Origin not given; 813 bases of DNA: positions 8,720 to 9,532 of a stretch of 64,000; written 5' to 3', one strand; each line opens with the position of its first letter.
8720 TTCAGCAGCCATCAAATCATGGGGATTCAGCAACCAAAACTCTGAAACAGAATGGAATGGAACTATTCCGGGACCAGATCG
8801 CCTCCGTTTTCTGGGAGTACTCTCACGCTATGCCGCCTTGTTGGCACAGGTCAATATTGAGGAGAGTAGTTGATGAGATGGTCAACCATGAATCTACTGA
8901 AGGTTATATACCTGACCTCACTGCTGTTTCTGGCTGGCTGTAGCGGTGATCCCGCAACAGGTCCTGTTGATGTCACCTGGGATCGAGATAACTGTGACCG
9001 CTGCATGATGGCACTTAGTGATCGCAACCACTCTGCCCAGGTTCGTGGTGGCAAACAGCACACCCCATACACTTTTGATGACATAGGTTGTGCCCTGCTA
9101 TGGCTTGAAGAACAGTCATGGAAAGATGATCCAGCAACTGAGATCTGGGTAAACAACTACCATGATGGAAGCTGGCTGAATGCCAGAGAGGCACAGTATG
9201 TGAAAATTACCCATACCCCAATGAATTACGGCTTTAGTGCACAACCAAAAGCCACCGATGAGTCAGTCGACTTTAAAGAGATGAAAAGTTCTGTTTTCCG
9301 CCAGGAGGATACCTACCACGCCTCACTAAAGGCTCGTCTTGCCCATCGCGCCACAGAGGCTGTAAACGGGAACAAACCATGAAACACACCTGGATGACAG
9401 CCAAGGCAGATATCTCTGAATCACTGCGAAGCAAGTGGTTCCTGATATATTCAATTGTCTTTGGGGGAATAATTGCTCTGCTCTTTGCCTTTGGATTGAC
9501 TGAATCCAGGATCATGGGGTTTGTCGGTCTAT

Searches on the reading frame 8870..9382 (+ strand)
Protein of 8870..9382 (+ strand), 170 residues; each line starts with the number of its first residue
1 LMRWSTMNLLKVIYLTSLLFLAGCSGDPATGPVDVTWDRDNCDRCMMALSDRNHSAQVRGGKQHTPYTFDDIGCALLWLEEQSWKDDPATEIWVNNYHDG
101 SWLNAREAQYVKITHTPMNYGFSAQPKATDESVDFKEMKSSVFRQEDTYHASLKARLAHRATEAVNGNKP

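Call 8: search_protein_families(library=pfam, proteins=[window:8870-9382:+], max_evalue=0.001)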
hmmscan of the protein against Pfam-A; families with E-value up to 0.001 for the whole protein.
window:8870-9382:+ (170 aa): 1 family
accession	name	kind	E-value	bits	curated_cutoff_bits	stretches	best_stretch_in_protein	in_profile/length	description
PF05573.18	NosL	-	7.8e-05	23.5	24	1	38-112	6-80/131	NosL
